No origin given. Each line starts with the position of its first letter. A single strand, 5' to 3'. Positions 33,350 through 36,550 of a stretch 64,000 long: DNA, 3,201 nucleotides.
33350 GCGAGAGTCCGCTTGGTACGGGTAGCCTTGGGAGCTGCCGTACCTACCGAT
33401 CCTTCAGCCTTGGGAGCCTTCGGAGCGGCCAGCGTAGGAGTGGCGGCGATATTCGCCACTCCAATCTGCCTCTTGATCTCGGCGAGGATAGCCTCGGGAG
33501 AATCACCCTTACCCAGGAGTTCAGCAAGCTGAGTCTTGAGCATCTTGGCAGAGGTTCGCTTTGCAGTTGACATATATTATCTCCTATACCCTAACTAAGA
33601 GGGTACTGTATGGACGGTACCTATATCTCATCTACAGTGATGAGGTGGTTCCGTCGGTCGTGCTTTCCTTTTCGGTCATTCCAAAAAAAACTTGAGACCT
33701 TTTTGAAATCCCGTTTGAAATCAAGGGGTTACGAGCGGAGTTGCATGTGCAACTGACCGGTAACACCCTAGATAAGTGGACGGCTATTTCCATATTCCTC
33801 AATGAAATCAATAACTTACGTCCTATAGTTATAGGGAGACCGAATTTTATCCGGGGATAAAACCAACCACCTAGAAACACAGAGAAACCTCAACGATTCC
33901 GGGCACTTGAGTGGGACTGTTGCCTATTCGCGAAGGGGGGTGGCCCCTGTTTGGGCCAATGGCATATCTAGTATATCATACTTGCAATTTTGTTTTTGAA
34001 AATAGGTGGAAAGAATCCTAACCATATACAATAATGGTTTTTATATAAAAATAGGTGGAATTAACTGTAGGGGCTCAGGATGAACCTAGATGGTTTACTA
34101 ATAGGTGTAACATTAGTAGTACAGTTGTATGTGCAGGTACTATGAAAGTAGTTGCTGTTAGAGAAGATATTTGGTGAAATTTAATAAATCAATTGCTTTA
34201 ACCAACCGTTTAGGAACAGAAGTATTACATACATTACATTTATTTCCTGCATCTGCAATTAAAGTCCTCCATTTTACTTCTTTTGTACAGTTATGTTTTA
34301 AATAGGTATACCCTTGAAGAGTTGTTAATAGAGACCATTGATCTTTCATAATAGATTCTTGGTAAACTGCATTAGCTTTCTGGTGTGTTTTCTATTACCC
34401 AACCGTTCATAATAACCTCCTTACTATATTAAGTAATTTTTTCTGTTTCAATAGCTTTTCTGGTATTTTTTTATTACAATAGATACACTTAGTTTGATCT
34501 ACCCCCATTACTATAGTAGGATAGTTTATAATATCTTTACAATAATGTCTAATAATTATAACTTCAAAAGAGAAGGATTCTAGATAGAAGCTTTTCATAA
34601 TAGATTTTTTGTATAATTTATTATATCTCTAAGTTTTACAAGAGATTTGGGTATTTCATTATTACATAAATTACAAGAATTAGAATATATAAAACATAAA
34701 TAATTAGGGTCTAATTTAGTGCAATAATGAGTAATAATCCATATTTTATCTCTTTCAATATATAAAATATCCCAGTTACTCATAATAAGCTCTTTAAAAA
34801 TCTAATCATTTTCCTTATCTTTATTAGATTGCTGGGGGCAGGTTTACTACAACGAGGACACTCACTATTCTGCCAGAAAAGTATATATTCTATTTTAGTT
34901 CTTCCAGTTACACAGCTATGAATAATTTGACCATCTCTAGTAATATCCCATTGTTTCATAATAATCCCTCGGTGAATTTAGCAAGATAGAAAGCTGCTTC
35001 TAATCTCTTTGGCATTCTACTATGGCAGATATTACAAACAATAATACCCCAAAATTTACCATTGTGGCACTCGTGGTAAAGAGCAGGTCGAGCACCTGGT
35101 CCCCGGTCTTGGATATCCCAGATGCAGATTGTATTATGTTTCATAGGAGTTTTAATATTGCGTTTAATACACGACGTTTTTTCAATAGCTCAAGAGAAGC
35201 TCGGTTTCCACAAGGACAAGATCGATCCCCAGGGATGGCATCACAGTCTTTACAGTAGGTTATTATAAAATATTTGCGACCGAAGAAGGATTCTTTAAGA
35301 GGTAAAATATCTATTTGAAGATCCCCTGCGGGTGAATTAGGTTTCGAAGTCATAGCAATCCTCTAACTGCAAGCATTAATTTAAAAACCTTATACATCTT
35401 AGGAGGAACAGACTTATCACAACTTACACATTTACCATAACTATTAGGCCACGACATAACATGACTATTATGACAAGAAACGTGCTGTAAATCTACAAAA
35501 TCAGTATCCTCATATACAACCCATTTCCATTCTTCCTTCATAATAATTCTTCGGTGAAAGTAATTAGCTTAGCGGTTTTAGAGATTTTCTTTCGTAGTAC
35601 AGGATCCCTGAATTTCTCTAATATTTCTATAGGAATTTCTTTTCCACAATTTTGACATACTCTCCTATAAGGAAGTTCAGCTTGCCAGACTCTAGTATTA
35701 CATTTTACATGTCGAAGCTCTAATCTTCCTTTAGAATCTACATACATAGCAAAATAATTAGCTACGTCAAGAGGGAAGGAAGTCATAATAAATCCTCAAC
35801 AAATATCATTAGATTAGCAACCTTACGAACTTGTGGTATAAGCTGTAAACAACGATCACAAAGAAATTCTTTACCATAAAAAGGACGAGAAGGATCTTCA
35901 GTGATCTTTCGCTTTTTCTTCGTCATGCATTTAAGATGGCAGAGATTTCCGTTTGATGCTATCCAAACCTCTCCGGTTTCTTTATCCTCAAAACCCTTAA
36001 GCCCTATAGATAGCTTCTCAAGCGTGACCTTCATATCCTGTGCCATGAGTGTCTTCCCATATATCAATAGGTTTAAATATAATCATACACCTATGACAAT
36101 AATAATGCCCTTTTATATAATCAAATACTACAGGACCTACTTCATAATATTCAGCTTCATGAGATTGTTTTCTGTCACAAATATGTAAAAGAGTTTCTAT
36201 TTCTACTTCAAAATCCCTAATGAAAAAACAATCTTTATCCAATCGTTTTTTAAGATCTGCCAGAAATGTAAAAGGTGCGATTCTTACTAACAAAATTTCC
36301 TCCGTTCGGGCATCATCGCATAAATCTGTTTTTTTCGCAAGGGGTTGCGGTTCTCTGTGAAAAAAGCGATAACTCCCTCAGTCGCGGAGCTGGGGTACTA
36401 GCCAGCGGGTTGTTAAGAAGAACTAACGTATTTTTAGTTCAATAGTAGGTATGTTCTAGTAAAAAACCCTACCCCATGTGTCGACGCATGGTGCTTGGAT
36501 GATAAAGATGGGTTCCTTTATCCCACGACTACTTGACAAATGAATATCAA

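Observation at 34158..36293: Tandem, translationally coupled array of about 10 zinc-knuckle mini-proteins that all end in Leu-Leu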

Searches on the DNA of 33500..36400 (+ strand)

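Call 4: search_dna_similar(query=window:33900-36400:+, collection=phages, mode=near, max_rows=30)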
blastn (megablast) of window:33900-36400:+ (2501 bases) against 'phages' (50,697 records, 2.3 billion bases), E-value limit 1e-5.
No match.

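Call 95: search_rna_families(source=window, start=33500, end=34200, threshold=evalue, max_evalue=1)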
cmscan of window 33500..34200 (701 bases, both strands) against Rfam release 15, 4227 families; matches with E-value up to 1: 2.
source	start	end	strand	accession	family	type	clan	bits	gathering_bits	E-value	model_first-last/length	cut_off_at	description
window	34029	34103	+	RF00571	SNORD65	Gene; snRNA; snoRNA; CD-box;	CL00057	18.7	41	0.24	1-73/73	no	Small nucleolar RNA SNORD65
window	33941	33966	+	RF01108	BMV3_UPD-PK1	Cis-reg;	-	18.5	38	0.48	1-26/26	no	Pseudoknot of upstream pseudoknot domain (UPD) of the 3'UTR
